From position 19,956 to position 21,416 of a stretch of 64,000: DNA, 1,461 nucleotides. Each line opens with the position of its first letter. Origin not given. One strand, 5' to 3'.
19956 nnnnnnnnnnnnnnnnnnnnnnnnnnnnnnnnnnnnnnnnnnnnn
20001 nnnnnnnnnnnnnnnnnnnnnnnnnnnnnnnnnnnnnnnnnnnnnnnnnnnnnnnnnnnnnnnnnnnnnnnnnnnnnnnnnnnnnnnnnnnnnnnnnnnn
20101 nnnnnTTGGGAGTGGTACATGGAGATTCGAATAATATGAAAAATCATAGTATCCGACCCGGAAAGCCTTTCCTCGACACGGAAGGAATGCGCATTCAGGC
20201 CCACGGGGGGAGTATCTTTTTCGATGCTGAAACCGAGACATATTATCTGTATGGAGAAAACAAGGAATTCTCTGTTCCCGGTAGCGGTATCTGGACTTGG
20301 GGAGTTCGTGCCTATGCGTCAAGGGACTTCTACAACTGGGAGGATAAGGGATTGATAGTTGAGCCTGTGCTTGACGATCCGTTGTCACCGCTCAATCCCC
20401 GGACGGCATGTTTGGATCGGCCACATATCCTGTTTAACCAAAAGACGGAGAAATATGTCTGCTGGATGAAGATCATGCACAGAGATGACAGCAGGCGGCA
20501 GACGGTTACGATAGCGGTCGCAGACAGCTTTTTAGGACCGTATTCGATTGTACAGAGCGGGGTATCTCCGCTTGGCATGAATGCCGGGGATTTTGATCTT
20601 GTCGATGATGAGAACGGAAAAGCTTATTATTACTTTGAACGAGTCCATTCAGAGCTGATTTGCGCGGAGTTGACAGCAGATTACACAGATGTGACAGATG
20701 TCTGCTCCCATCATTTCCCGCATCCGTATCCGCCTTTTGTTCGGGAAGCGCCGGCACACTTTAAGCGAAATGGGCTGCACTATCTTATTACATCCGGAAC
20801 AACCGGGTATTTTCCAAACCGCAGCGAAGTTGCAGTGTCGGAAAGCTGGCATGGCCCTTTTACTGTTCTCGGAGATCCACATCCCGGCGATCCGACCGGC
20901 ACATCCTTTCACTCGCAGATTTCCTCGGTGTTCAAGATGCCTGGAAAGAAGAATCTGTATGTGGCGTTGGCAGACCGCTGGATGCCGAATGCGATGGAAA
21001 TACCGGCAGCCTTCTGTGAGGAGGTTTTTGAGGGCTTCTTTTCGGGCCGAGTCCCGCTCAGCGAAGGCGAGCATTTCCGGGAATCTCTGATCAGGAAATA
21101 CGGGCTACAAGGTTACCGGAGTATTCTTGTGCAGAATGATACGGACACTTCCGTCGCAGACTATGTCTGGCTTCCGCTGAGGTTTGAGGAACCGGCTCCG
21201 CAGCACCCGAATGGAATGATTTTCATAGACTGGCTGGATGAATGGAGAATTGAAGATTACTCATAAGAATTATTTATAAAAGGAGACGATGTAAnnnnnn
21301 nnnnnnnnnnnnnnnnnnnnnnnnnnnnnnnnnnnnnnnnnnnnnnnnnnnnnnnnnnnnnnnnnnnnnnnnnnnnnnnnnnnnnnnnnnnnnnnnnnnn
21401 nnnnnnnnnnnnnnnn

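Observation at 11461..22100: Horizontally acquired cytoplasmic glycoside/phenolic-ester utilisation locus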

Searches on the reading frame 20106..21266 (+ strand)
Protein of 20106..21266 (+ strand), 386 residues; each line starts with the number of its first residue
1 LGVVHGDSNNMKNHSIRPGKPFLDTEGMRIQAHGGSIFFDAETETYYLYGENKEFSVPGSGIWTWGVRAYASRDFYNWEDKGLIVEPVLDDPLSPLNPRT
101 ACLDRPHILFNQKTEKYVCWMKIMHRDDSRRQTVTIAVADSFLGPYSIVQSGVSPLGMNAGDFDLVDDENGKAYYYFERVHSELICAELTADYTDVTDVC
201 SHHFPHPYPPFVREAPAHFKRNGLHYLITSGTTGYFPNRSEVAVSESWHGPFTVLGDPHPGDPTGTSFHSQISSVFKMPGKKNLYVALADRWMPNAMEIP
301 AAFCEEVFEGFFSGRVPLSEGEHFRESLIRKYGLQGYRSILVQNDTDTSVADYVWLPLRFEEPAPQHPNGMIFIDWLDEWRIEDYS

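Call 3: search_protein_families(library=pfam, proteins=[window:20106-21266:+])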
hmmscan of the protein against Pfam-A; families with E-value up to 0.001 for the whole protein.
window:20106-21266:+ (386 aa): 1 family
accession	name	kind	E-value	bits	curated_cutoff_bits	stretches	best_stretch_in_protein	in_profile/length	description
PF04616.20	Glyco_hydro_43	-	1.3e-15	57.9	32.2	1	44-253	20-222/288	Glycosyl hydrolases family 43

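Call 4: search_protein_families(library=ncbifam, proteins=[window:20106-21266:+])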
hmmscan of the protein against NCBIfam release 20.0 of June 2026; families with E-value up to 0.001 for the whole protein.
window:20106-21266:+ (386 aa): 0 families

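Call 21: search_solved_structures(query=window:20136-21266:+, max_evalue=0.001)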
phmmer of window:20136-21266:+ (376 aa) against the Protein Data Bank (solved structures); distinct sequences matched with E-value up to 0.001: 8.
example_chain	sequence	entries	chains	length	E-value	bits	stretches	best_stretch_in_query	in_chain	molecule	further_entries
6eug_A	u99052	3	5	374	1e-36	130.2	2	2-143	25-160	Beta-glucanase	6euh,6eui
6euf_A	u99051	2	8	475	1.3e-28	103.5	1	3-283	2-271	Beta-glucanase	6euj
7bys_A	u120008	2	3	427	5.7e-24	88.2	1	7-286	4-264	Galactan 1,3-beta-galactosidase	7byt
7byv_A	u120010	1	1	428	1.1e-23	87.3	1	6-286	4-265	Galactan 1,3-beta-galactosidase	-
7byx_A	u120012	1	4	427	3.1e-23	85.8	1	7-286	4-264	Galactan 1,3-beta-galactosidase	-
3vsf_A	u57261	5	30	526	1.7e-21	80.1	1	8-283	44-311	Ricin B lectin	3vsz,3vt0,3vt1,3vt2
5flw_A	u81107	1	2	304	9.7e-17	64.4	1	14-284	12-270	EXO-BETA-1,3-GALACTANASE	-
3nqh_A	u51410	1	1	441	2.8e-08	36.5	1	6-283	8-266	Glycosyl hydrolase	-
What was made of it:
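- On GH43 arabinofuranosidase/xylosidase subfamilies: The hits were GH43_24 chains plus one unnamed glycosyl hydrolase, 3NQH (call 21).
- The GH43 matches no arabinofuranosidase or xylosidase GH43 structure at E<=1e-3, only subfamily 24 chains plus one unnamed glycosyl hydrolase, 3NQH (call 21).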

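Call 50: search_solved_structures(query=window:20136-21266:+, max_evalue=1e-15, show_alignments=4)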
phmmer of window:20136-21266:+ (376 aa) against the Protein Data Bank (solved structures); distinct sequences matched with E-value up to 1e-15: 7.
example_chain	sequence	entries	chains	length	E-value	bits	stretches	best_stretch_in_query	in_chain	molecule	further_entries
6eug_A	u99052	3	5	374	1e-36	130.2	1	2-143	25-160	Beta-glucanase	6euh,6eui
6euf_A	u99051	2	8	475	1.3e-28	103.5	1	3-283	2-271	Beta-glucanase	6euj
7bys_A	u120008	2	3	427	5.7e-24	88.2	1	7-286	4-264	Galactan 1,3-beta-galactosidase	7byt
7byv_A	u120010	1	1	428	1.1e-23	87.3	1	6-286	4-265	Galactan 1,3-beta-galactosidase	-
7byx_A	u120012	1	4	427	3.1e-23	85.8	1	7-286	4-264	Galactan 1,3-beta-galactosidase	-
3vsf_A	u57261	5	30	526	1.7e-21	80.1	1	8-283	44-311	Ricin B lectin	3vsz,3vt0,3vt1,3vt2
5flw_A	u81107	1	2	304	9.7e-17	64.4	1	14-284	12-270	EXO-BETA-1,3-GALACTANASE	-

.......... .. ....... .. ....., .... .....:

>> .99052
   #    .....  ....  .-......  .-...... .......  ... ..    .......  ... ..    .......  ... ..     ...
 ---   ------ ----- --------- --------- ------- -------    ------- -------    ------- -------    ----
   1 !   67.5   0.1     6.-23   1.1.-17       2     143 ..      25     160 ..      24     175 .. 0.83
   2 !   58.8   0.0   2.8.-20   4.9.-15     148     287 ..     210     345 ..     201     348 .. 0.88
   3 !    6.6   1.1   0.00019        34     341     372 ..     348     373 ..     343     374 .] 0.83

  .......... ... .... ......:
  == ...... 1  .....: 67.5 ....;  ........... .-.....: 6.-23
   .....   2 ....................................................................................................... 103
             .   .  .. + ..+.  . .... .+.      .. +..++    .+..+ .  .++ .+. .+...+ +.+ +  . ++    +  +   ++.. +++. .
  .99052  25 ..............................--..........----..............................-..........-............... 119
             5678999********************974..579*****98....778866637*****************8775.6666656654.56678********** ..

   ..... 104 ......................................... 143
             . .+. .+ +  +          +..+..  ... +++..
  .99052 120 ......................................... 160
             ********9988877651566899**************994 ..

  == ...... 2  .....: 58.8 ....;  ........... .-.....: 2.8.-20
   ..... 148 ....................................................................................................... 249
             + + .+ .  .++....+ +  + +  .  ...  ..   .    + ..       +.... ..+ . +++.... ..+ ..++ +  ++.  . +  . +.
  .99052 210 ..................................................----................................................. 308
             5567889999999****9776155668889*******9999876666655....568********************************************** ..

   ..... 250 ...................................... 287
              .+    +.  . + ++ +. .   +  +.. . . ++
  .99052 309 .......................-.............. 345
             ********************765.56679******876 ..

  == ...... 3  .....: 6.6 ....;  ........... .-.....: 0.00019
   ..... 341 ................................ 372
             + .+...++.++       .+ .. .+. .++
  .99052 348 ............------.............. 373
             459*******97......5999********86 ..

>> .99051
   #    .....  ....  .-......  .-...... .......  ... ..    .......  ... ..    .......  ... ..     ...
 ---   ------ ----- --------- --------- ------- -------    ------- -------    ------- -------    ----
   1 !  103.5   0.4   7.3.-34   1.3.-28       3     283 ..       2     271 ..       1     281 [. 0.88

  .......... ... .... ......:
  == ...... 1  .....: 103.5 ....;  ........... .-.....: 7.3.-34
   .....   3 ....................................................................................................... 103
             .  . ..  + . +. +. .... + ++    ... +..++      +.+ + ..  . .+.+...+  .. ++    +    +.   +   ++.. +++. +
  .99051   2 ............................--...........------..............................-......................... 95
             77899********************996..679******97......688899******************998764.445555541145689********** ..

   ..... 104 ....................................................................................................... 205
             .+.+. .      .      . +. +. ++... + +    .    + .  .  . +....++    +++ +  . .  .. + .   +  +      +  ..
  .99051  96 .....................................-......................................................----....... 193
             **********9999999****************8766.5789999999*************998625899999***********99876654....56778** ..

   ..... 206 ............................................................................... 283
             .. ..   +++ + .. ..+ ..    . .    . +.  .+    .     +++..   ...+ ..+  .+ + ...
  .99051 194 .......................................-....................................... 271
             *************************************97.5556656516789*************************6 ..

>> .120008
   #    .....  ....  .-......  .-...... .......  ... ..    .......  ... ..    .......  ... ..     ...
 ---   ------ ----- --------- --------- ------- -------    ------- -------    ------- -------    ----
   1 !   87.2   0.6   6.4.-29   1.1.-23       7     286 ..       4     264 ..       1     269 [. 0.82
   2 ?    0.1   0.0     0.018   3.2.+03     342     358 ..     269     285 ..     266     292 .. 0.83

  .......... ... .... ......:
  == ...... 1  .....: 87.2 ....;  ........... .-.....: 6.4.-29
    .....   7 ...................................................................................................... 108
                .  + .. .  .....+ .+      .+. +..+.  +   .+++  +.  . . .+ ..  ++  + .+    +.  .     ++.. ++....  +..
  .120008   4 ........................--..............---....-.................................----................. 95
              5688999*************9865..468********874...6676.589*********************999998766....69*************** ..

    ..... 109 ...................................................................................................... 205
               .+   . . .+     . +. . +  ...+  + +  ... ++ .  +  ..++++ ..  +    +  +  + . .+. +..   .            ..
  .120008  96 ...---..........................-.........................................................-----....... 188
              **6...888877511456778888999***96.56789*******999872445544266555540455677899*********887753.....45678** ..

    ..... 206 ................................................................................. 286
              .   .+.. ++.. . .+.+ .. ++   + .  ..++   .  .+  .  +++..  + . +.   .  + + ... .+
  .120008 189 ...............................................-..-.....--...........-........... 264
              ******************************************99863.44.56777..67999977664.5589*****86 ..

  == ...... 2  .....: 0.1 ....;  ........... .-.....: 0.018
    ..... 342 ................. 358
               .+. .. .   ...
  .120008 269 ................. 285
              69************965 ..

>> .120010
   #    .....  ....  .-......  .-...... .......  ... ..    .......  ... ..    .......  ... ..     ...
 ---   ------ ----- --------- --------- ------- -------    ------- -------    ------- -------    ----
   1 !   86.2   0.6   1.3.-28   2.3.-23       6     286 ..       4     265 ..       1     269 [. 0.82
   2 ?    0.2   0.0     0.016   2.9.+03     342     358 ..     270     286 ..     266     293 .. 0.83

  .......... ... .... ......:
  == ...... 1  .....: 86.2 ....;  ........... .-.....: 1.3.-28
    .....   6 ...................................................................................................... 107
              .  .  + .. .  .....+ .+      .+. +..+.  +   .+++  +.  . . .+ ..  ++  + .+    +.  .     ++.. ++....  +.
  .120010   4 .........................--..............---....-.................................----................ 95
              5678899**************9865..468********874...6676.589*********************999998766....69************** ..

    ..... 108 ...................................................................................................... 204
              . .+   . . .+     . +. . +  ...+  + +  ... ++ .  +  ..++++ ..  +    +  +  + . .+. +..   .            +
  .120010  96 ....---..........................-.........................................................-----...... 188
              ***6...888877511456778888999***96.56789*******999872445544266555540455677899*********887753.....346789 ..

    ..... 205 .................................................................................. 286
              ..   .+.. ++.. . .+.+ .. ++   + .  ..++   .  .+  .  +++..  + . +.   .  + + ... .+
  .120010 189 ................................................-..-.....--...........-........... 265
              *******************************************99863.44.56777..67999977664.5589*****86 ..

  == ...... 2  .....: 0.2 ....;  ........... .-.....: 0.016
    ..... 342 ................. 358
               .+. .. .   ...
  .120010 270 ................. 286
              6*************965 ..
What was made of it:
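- The only solved relatives of the GH43 are GH43_24 exo-beta-1,3-galactanases (calls 21, 50).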
